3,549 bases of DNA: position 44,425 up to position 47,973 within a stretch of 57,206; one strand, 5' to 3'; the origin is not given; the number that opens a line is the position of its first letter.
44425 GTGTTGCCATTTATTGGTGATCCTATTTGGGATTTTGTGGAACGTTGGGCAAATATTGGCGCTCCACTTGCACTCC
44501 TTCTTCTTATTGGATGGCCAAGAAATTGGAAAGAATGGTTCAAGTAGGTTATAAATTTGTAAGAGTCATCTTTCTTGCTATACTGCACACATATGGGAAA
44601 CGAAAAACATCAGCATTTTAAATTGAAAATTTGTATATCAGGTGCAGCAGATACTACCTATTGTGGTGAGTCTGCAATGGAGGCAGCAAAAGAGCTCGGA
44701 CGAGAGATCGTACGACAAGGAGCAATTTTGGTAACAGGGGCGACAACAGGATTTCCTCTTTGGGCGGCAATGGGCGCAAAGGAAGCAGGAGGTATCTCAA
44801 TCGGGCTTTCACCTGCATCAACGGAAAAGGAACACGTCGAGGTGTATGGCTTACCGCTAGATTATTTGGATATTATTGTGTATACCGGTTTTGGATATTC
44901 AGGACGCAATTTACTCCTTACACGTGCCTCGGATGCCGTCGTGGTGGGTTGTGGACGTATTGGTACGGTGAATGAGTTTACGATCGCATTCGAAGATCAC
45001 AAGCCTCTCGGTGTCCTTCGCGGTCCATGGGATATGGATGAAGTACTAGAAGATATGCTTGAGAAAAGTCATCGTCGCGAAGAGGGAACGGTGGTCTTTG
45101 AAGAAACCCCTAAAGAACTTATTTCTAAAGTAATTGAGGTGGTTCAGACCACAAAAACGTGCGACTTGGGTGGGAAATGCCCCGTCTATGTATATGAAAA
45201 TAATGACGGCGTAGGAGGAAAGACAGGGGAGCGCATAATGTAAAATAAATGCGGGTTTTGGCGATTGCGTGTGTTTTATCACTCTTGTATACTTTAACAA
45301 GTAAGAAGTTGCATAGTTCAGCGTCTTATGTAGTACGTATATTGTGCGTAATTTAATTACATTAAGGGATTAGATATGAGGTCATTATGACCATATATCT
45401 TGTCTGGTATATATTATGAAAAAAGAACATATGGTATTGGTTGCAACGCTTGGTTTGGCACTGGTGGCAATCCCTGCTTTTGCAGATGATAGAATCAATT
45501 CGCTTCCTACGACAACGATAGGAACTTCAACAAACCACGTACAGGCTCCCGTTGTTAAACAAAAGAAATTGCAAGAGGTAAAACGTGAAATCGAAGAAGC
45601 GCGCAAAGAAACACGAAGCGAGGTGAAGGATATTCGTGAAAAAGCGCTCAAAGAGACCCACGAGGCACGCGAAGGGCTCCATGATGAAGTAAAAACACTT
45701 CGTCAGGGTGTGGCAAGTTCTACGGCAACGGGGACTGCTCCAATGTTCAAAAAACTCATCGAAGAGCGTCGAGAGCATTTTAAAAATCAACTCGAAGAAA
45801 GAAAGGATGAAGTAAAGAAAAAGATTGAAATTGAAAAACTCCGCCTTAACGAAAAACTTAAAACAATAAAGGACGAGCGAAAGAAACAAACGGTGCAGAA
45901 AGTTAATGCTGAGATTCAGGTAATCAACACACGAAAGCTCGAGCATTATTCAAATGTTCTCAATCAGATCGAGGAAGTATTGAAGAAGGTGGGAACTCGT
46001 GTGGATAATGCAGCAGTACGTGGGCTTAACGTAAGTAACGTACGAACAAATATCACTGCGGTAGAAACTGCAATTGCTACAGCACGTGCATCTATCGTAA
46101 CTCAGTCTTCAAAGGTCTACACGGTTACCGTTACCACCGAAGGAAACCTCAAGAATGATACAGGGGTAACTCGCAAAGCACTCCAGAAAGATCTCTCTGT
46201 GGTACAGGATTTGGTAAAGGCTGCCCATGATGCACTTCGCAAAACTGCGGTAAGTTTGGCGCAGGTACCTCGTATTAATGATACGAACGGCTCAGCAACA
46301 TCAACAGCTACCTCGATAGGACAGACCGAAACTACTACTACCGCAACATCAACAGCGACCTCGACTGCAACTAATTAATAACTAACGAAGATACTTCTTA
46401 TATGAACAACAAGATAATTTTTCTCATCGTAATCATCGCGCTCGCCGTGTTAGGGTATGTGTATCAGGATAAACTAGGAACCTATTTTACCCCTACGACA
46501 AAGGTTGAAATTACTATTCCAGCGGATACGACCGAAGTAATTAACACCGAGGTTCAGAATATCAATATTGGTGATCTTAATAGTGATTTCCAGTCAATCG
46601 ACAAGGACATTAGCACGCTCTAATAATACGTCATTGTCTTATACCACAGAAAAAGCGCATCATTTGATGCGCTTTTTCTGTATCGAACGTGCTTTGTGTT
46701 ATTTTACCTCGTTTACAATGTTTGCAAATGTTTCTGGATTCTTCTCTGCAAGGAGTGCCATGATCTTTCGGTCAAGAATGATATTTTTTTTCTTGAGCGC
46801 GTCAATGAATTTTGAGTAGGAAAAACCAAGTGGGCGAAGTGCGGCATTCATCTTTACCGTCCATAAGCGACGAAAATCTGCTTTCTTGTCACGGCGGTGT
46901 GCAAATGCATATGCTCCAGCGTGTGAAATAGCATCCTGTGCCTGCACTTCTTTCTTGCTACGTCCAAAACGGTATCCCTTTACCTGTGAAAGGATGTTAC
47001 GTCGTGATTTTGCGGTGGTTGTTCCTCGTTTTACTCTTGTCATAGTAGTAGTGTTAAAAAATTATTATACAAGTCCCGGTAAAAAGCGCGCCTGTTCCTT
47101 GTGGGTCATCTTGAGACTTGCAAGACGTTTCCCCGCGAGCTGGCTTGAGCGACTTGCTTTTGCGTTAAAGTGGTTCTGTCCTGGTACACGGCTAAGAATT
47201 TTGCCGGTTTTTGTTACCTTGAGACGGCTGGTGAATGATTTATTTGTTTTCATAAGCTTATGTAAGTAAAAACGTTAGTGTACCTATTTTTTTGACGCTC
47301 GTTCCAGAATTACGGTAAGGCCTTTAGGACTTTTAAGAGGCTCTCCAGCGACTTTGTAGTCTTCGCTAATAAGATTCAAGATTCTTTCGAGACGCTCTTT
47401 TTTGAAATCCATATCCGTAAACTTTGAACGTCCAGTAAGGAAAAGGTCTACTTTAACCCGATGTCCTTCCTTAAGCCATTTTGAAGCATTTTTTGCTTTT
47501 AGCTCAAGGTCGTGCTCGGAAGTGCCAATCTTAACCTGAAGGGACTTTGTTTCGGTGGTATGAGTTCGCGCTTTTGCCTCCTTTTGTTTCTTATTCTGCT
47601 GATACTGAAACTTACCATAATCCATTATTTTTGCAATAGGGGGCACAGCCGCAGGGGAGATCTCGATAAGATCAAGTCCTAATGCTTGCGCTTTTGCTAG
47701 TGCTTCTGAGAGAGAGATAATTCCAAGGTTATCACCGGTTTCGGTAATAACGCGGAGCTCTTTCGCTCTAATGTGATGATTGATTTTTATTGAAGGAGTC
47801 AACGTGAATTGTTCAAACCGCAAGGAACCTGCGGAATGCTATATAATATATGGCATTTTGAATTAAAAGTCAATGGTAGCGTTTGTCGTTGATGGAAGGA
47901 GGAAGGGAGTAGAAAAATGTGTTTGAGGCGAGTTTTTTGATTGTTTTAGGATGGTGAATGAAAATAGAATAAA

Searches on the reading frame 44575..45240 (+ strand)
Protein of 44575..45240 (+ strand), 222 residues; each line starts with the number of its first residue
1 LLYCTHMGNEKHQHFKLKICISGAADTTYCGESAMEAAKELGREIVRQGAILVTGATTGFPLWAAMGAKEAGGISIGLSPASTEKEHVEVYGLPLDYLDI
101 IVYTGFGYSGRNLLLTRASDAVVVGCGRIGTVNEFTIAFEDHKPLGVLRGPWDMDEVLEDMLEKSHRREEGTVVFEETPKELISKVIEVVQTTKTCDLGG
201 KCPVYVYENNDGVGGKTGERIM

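Call 57: search_protein_families(library=pfam, proteins=[window:44575-45240:+], max_evalue=0.00001)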
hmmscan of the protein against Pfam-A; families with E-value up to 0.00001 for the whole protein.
window:44575-45240:+ (222 aa): 1 family
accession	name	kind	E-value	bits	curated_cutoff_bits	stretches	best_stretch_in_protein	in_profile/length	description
PF18306.6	LDcluster4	-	3.3e-34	118.1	26.3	1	16-182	1-150/151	SLOG cluster4 family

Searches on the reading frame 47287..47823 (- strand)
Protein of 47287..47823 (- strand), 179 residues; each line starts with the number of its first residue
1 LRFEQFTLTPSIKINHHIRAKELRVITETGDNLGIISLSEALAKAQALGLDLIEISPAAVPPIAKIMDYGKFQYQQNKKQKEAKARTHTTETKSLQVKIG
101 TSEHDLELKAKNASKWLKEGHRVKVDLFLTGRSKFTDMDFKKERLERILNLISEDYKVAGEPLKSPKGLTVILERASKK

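Call 57: search_protein_families(library=pfam, proteins=[window:47287-47823:-], max_evalue=0.00001)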
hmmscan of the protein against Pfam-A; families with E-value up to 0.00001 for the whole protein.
window:47287-47823:- (179 aa): 2 families
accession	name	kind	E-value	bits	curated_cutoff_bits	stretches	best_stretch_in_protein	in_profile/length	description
PF05198.21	IF3_N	-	1e-29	103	26.9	1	14-83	1-70/70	Translation initiation factor IF-3, N-terminal domain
PF00707.27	IF3_C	-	1.9e-13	50.6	34.8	1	91-174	2-84/86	Translation initiation factor IF-3, C-terminal domain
